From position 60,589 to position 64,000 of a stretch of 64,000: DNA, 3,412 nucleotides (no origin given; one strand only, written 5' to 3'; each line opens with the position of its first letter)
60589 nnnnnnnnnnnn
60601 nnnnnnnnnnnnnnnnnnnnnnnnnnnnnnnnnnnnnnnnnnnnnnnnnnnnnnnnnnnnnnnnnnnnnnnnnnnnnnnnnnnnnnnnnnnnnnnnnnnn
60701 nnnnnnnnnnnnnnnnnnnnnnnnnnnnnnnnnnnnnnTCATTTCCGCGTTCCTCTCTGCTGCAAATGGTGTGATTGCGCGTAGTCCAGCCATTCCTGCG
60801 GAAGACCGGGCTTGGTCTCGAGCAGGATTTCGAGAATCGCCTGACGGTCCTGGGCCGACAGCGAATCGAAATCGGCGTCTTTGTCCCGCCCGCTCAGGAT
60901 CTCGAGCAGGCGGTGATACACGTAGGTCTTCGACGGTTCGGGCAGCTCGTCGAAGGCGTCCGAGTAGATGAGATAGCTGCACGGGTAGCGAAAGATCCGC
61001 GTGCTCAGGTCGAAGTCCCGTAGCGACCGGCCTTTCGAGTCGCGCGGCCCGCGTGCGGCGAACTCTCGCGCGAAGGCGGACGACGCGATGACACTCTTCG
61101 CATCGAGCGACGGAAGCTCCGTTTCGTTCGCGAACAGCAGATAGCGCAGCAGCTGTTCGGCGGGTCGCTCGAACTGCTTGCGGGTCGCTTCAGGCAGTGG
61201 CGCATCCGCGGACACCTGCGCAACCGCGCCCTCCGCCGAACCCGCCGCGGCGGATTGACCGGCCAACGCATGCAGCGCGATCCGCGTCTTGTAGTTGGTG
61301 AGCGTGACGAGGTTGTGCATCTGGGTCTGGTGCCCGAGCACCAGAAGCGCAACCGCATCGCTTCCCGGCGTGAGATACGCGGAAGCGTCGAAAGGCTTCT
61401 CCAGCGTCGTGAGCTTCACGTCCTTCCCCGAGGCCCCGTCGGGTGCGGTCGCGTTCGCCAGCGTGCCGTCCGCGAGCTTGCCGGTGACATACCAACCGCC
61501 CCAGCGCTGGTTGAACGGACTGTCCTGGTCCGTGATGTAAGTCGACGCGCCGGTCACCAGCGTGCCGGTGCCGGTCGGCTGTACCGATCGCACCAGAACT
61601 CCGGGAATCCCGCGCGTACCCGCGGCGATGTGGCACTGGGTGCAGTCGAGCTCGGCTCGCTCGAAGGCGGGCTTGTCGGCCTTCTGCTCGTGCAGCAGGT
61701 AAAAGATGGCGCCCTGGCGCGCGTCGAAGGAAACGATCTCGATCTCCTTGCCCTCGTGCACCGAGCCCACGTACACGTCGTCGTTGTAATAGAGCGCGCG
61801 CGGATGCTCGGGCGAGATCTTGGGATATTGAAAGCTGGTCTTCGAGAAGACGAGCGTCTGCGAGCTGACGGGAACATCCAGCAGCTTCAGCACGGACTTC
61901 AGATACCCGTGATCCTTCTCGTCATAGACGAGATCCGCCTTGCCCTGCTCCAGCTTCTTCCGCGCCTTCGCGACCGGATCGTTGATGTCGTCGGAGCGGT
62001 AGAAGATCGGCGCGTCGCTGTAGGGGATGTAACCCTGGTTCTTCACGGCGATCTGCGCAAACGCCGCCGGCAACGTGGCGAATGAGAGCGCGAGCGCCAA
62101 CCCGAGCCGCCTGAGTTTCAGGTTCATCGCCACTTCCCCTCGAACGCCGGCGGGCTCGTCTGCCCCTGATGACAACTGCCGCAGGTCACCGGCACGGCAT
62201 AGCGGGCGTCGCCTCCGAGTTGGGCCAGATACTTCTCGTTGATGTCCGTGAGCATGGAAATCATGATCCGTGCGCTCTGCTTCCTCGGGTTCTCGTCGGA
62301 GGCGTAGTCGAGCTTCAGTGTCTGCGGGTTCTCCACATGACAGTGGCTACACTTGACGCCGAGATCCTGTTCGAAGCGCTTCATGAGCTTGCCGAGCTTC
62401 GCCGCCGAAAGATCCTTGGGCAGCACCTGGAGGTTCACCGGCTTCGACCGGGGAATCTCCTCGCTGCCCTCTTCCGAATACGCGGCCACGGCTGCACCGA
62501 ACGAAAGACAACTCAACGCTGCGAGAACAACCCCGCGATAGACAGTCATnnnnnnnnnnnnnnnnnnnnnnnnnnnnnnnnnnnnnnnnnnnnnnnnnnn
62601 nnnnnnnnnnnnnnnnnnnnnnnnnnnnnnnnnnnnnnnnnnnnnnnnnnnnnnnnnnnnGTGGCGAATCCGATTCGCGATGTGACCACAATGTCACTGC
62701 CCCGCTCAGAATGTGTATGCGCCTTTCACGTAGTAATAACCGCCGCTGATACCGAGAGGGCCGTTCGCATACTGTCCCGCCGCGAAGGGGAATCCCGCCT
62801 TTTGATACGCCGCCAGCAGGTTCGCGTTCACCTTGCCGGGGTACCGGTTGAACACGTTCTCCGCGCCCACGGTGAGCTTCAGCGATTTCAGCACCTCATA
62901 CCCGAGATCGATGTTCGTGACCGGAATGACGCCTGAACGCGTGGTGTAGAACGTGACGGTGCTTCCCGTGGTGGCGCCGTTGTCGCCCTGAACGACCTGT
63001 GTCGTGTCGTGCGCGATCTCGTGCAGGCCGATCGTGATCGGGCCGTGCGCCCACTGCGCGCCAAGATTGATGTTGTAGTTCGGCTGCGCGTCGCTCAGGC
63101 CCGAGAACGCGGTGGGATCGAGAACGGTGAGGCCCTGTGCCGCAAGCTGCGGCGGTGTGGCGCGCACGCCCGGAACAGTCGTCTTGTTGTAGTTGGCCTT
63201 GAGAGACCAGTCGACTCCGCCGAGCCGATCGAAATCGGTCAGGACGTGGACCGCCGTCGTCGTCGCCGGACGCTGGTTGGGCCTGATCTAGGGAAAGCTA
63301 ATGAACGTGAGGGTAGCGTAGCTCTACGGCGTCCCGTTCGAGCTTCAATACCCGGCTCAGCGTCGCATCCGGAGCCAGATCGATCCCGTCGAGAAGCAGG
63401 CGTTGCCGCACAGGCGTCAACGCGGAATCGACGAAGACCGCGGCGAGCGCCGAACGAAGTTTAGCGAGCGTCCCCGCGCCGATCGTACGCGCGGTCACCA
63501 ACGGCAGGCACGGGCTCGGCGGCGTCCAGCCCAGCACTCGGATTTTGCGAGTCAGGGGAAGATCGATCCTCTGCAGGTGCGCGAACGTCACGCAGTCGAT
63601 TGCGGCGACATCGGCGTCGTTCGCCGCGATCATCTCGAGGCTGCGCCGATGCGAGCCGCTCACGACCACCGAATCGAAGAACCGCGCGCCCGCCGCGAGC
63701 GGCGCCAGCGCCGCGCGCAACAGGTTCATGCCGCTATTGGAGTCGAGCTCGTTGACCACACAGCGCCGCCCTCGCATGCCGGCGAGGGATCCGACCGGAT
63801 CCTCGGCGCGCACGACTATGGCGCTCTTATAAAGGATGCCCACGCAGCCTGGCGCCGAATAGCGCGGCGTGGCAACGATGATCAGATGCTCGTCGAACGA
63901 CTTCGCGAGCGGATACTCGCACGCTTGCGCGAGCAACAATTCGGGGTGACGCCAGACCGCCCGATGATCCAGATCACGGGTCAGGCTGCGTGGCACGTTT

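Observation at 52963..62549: Co-directional cluster of 8 secreted genes: two c-type cytochromes, two tandem TlpA-thioredoxin fusion paralogues, a small secreted protein, two paralogous unknown proteins and a TonB-dependent receptor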

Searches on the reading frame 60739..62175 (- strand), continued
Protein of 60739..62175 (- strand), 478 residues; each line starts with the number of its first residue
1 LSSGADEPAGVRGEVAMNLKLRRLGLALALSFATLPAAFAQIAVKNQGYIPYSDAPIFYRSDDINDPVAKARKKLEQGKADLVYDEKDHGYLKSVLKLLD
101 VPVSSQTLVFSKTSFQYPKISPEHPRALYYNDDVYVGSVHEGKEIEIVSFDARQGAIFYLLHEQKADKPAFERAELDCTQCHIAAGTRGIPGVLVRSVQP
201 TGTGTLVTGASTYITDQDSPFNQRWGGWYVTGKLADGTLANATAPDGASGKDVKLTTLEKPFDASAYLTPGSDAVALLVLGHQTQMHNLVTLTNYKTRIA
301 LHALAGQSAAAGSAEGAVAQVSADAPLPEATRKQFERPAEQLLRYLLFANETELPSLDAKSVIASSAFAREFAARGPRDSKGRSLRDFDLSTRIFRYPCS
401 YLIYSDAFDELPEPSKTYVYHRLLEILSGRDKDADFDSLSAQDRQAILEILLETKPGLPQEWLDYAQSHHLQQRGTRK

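Call 63: find_encoding_contigs(protein=P0239, flank=10000, max_places=1)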
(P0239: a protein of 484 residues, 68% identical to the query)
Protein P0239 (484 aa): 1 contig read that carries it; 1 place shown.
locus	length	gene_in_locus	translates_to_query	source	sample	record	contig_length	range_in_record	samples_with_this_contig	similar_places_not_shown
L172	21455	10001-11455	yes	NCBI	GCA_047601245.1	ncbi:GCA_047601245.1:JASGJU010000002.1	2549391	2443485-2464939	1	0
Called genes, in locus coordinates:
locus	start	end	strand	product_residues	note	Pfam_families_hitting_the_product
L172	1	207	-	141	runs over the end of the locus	PF02566:OsmC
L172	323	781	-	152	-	PF22381:Staph_reg_Sar_Rot, PF01047:MarR, PF12802:MarR_2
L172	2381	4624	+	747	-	PF07715:Plug, PF00593:TonB_dep_Rec_b-barrel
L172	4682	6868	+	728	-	PF02897:Peptidase_S9_N, PF00326:Peptidase_S9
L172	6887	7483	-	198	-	PF04299:FMN_bind_2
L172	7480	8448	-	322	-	PF20434:BD-FAE, PF07859:Abhydrolase_3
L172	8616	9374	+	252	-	PF02311:AraC_binding (weak), PF00165:HTH_AraC (faint), PF12833:HTH_18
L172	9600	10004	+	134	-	PF02276:CytoC_RC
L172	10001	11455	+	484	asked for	-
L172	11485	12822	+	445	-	PF00578:AhpC-TSA, PF08534:Redoxin, PF13098:Thioredoxin_2 (weak)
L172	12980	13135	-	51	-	-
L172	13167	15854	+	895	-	PF07715:Plug, PF00593:TonB_dep_Rec_b-barrel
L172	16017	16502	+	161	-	PF11412:DsbD_N (weak)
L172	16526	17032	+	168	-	PF00578:AhpC-TSA, PF08534:Redoxin, PF00085:Thioredoxin (faint)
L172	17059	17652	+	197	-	PF04264:YceI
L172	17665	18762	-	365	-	PF03969:AFG1_ATPase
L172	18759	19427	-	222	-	PF02129:Peptidase_S15 (faint), PF00561:Abhydrolase_1 (weak), PF12146:Hydrolase_4 (faint), PF12697:Abhydrolase_6 (faint), PF00326:Peptidase_S9 (faint)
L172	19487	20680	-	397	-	PF03594:BenE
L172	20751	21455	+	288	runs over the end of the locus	PF00892:EamA (weak)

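Call 67: search_solved_structures(query=A2, max_evalue=10)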
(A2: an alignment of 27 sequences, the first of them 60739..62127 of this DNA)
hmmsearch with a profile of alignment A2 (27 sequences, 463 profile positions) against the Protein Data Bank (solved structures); distinct sequences matched with E-value up to 10: 2.
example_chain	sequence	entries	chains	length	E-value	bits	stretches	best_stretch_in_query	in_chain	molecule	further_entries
4hwb_A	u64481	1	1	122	0.69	11.6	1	106-170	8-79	Interleukin-13 receptor subunit alpha-1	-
1j7g_A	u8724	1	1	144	0.99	11.1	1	305-349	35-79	D-tyrosyl-tRNA(Tyr) deacylase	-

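Call 79: search_protein_families(library=ncbifam, proteins=[L125:4104-6728:+, L170:8094-9347:+, L170:5534-8068:+, L171:14567-17284:-, L129:3193-4599:+, L134:5471-6763:-], max_evalue=0.00001)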
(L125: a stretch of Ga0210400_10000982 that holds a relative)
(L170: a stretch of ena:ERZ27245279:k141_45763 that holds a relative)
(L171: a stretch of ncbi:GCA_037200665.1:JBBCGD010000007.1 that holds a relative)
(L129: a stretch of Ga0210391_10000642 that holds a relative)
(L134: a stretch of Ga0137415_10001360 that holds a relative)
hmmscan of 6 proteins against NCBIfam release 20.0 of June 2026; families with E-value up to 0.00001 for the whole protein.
L125:4104-6728:+ (874 aa): 14 families
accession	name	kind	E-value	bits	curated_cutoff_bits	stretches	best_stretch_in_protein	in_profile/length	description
NF010051.0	PRK13528.1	subfamily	8e-26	90.5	583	2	30-192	20-176/727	FepA family TonB-dependent siderophore receptor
NF010048.1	PRK13524.1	subfamily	4.8e-24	84.8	493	2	12-192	5-180/744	FepA family TonB-dependent siderophore receptor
NF010010.0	PRK13483.1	equivalog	1e-22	79.9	927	2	24-192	14-167/660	ligand-gated channel protein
NF010038.0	PRK13513.1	equivalog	2.1e-20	72.8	942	1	28-191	18-168/659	ligand-gated channel protein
NF010011.0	PRK13484.1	equivalog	8.1e-18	64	1197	1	24-190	8-161/682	IreA family TonB-dependent siderophore receptor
NF010012.0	PRK13486.1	equivalog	1.1e-17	63.7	924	2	48-192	27-162/696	TonB-dependent receptor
TIGR01779.1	TonB-B12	equivalog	3.8e-17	62.1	599.7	1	23-204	7-172/614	TonB-dependent vitamin B12 receptor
NF050067.1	TonBEntbctnRecCfrA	equivalog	1.6e-16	59.8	1200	1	30-192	10-162/698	TonB-dependent ferric enterobactin receptor CfrA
NF007478.2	PRK10064.1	equivalog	3.7e-14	51.9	745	1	38-189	24-159/663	catecholate siderophore receptor CirA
TIGR01786.1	TonB-hemlactrns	subfamily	1.3e-13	50.2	323.75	1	531-830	435-685/719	TonB-dependent hemoglobin/transferrin/lactoferrin family receptor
NF007926.1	PRK10641.1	equivalog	2.7e-13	49.4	836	1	38-219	18-187/617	TonB-dependent vitamin B12 receptor BtuB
NF052649.1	TonRcptRhtA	equivalog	1.6e-09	36.5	1100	1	13-214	9-193/744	TonB-dependent siderophore receptor RhtA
TIGR01785.1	TonB-hemin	subfamily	9.6e-09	34.2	316.85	0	46-192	2-133/677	TonB-dependent heme/hemoglobin receptor family protein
NF053590.1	TonB_dep_TOL0244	equivalog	3.6e-07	29.2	645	1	45-198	10-152/604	TOL_0244 family TonB-dependent receptor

L170:8094-9347:+ (417 aa): 6 families
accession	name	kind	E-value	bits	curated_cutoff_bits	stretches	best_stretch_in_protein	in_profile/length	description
NF008425.0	PRK11259.1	equivalog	1.1e-64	218.8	257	1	45-406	5-367/377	N-methyl-L-tryptophan oxidase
TIGR01377.1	soxA_mon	subfamily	3.4e-52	177.5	479.65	1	46-408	2-369/381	amino oxidase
TIGR02352.1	thiamin_ThiO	equivalog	3.4e-12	46.1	250.8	1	47-256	1-217/351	glycine oxidase ThiO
NF002480.1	PRK01747.1-1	equivalog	1.4e-06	27.1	540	0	25-244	228-450/645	bifunctional tRNA (5-methylaminomethyl-2-thiouridine)(34)-methyltransferase MnmC2/FAD-dependent 5-carboxymethylaminomethyl-2-thiouridine(34)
NF001933.0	PRK00711.1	subfamily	5.3e-06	25.7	383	0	47-96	3-51/429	D-amino acid dehydrogenase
TIGR03197.1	MnmC_Cterm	equivalog_domain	5.4e-06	25.7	174.2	1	46-248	1-205/400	FAD-dependent 5-carboxymethylaminomethyl-2-thiouridine(34) oxidoreductase MnmC1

L170:5534-8068:+ (844 aa): 19 families
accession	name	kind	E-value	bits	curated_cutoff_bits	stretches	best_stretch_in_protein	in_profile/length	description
NF010010.0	PRK13483.1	equivalog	2.5e-30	105.1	927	2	5-171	11-167/660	ligand-gated channel protein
NF010038.0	PRK13513.1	equivalog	1.1e-25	90.3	942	1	6-175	16-173/659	ligand-gated channel protein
NF007926.1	PRK10641.1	equivalog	1.8e-25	89.6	836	1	12-180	13-167/617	TonB-dependent vitamin B12 receptor BtuB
NF010048.1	PRK13524.1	subfamily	1.9e-25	89.5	493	2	10-191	24-203/744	FepA family TonB-dependent siderophore receptor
TIGR01779.1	TonB-B12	equivalog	1.2e-24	86.9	599.7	1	6-176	11-165/614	TonB-dependent vitamin B12 receptor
NF010051.0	PRK13528.1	subfamily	2e-24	85.8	583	2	9-174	15-182/727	FepA family TonB-dependent siderophore receptor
TIGR01785.1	TonB-hemin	subfamily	1.5e-20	73.2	316.85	2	26-169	1-131/677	TonB-dependent heme/hemoglobin receptor family protein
NF007478.2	PRK10064.1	equivalog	3.4e-20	71.8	745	1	23-169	27-160/663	catecholate siderophore receptor CirA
TIGR01786.1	TonB-hemlactrns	subfamily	1.2e-19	70.2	323.75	2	469-805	383-684/719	TonB-dependent hemoglobin/transferrin/lactoferrin family receptor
NF010012.0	PRK13486.1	equivalog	1.6e-19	69.7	924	1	24-171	22-162/696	TonB-dependent receptor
NF010011.0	PRK13484.1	equivalog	3.7e-18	65.1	1197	1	6-168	12-160/682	IreA family TonB-dependent siderophore receptor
NF050067.1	TonBEntbctnRecCfrA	equivalog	2.6e-16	59.1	1200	1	11-177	11-168/698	TonB-dependent ferric enterobactin receptor CfrA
TIGR01783.1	TonB-siderophor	subfamily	4.7e-14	51.9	223.5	1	45-209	3-149/649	TonB-dependent siderophore receptor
NF052649.1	TonRcptRhtA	equivalog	7.3e-13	47.6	1100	1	5-170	19-168/744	TonB-dependent siderophore receptor RhtA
TIGR04056.1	OMP_RagA_SusC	subfamily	9.5e-12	44.1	368.25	1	20-173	72-210/981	SusC/RagA family TonB-linked outer membrane protein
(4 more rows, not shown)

L171:14567-17284:- (905 aa): 13 families
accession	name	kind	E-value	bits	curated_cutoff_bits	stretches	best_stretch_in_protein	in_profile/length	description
NF010012.0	PRK13486.1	equivalog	6.2e-24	84.3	924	1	22-164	27-163/696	TonB-dependent receptor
NF010010.0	PRK13483.1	equivalog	9.9e-24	83.3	927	1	7-161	21-165/660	ligand-gated channel protein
NF007478.2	PRK10064.1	equivalog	8.2e-23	80.5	745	1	17-182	28-175/663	catecholate siderophore receptor CirA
NF010038.0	PRK13513.1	equivalog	1e-22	80.5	942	1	16-180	32-180/659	ligand-gated channel protein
NF010048.1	PRK13524.1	subfamily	8.5e-21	74.1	493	1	10-163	31-180/744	FepA family TonB-dependent siderophore receptor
NF010051.0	PRK13528.1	subfamily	1.9e-20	72.7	583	1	37-160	49-173/727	FepA family TonB-dependent siderophore receptor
NF010011.0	PRK13484.1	equivalog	8.9e-19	67.2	1197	1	16-167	27-170/682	IreA family TonB-dependent siderophore receptor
NF007926.1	PRK10641.1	equivalog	3.2e-18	65.6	836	1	12-174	20-169/617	TonB-dependent vitamin B12 receptor BtuB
NF050067.1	TonBEntbctnRecCfrA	equivalog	2.4e-17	62.5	1200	1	17-167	24-166/698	TonB-dependent ferric enterobactin receptor CfrA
TIGR01779.1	TonB-B12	equivalog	1.1e-16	60.6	599.7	1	6-206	16-198/614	TonB-dependent vitamin B12 receptor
TIGR01785.1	TonB-hemin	subfamily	6.7e-15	54.6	316.85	1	19-158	1-128/677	TonB-dependent heme/hemoglobin receptor family protein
NF053590.1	TonB_dep_TOL0244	equivalog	1.1e-09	37.5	645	1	18-183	9-166/604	TOL_0244 family TonB-dependent receptor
NF049946.1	TonB_dep_CU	exception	5.8e-07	28.2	700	0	114-160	126-171/683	TonB-dependent receptor, CU motif-type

L129:3193-4599:+ (468 aa): 0 families

L134:5471-6763:- (430 aa): 0 families

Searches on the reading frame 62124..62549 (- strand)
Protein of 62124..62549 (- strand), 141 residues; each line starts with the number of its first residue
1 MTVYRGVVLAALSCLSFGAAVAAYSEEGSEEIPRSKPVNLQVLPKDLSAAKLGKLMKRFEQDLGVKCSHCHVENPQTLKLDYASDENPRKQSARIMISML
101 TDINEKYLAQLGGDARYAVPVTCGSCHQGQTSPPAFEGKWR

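Call 3: search_protein_families(library=pfam, proteins=[window:62124-62549:-], max_evalue=0.01)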
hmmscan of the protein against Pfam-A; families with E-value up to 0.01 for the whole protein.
window:62124-62549:- (141 aa): 3 families
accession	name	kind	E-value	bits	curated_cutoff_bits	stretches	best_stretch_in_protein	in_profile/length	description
PF02276.23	CytoC_RC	-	1.5e-10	41.4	22.4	1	38-133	54-139/310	Photosynthetic reaction centre cytochrome C subunit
PF14522.11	Cytochrome_C7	-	0.0019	18.4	24.8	1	63-131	12-52/67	Cytochrome c7 and related cytochrome c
PF13442.11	Cytochrome_CBB3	-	0.0062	17.3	27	0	113-140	6-32/68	Cytochrome C oxidase, cbb3-type, subunit III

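Call 4: search_protein_families(library=ncbifam, proteins=[window:62124-62549:-], max_evalue=0.01)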
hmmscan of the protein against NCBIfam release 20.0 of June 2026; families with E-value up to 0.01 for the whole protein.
window:62124-62549:- (141 aa): 4 families
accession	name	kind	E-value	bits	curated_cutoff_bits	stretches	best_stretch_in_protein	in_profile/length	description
NF033196.2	c_type_nonphoto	exception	3.5e-32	110.5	70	1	39-133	2-97/98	c-type cytochrome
NF040706.1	photo_cyt_PufC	equivalog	8.5e-11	41.8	150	1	29-133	45-139/312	photosynthetic reaction center cytochrome PufC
NF043009.1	Cyt554Puf2C_Caul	equivalog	2.8e-09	36.3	800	1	36-130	103-189/416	cytochrome c-554 Puf2C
TIGR01904.2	GSu_C4xC__C2xCH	domain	0.0058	16.4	27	0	119-134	48-63/73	CxxxxCH/CxxCH domain c-type cytochrome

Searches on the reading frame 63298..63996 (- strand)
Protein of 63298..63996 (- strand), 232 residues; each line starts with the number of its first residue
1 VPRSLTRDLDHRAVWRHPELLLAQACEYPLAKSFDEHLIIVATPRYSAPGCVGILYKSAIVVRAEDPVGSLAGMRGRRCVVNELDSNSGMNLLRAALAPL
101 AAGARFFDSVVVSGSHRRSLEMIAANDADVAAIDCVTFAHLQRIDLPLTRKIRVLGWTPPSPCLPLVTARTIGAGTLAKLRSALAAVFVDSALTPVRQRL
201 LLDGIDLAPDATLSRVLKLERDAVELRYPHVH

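Call 50: search_protein_families(library=pfam, proteins=[window:63298-63996:-], max_evalue=0.001)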
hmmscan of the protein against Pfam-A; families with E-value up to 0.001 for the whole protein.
window:63298-63996:- (232 aa): 1 family
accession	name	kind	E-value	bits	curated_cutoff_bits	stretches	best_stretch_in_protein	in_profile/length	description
PF12974.12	Phosphonate-bd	-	7.7e-17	61.9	27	1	55-208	84-237/242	ABC transporter, phosphonate, periplasmic substrate-binding protein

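Call 51: search_protein_families(library=ncbifam, proteins=[window:63298-63996:-], max_evalue=0.001)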
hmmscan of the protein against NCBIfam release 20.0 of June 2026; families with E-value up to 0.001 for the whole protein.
window:63298-63996:- (232 aa): 2 families
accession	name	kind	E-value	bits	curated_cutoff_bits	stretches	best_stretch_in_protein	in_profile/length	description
TIGR01098.1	3A0109s03R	subfamily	4.8e-13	49.2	112.05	1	56-185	120-251/253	phosphate/phosphite/phosphonate ABC transporter substrate-binding protein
TIGR03431.1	PhnD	equivalog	1.2e-09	38.1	261.1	1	56-221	115-284/288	phosphonate ABC transporter substrate-binding protein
